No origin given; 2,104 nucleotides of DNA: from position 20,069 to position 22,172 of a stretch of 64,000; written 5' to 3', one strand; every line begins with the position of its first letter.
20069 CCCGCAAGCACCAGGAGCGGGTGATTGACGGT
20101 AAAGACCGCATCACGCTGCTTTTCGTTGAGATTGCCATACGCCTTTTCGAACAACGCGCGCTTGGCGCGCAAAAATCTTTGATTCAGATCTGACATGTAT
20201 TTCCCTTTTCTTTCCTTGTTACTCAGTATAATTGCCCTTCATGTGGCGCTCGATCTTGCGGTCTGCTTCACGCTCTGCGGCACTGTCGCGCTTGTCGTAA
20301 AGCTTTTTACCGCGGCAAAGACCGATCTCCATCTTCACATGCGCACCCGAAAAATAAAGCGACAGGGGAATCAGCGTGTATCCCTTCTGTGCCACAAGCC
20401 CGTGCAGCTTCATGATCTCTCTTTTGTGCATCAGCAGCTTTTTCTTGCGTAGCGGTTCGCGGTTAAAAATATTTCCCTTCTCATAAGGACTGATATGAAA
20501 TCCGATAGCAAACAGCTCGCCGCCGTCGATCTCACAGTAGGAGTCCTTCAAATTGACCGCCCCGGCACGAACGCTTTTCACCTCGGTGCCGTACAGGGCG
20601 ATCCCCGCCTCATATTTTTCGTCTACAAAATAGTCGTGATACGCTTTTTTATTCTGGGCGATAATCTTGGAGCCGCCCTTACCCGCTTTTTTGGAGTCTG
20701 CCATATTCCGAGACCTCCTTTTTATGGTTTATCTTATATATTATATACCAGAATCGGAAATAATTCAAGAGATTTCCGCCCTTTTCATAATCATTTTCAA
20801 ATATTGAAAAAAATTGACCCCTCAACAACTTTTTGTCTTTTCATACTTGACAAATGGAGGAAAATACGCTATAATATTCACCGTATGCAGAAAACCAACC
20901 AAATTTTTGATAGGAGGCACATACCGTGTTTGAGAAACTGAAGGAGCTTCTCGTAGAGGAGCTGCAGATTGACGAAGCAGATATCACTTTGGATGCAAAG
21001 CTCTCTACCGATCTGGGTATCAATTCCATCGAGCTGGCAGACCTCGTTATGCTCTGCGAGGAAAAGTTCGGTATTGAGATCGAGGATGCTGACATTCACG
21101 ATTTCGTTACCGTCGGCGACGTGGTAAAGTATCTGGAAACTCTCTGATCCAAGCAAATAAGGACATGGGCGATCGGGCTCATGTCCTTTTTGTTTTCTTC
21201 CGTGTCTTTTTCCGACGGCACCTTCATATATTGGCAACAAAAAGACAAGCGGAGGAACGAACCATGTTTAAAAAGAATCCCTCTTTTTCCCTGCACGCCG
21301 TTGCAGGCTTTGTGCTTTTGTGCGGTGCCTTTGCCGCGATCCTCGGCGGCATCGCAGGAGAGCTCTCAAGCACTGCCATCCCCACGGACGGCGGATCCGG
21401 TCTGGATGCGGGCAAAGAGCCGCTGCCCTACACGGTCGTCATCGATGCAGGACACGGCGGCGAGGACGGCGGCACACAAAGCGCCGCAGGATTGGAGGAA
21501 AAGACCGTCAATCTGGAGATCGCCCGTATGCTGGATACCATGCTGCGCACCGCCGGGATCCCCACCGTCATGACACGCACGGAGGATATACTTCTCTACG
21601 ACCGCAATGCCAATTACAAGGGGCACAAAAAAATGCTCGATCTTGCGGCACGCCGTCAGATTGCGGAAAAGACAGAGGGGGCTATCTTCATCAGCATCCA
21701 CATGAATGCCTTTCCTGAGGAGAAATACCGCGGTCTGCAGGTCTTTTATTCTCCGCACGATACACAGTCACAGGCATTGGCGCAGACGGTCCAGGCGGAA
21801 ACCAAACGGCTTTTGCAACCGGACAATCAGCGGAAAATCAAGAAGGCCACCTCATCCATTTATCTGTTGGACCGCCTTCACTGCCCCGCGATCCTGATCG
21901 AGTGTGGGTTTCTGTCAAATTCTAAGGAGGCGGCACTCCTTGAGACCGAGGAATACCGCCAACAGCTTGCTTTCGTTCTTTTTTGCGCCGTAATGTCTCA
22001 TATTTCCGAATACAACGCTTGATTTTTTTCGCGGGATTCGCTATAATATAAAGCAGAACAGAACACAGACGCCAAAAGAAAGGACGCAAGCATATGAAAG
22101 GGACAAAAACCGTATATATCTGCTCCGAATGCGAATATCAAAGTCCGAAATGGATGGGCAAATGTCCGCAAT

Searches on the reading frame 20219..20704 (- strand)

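Call 35: search_protein_families(library=pfam, proteins=[window:20219-20704:-], max_evalue=0.00001)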
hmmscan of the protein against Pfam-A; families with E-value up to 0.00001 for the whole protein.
window:20219-20704:- (161 aa): 1 family
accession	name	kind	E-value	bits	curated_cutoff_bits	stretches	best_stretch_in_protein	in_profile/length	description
PF01668.23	SmpB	-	1.1e-61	207.4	27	1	15-156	1-142/143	SmpB protein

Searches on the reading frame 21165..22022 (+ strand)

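Call 35: search_protein_families(library=pfam, proteins=[window:21165-22022:+], max_evalue=0.00001)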
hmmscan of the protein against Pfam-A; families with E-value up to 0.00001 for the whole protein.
window:21165-22022:+ (285 aa): 1 family
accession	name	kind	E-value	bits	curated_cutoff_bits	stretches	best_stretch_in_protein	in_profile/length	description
PF01520.23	Amidase_3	-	2.5e-43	148.6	27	1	91-269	1-165/174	N-acetylmuramoyl-L-alanine amidase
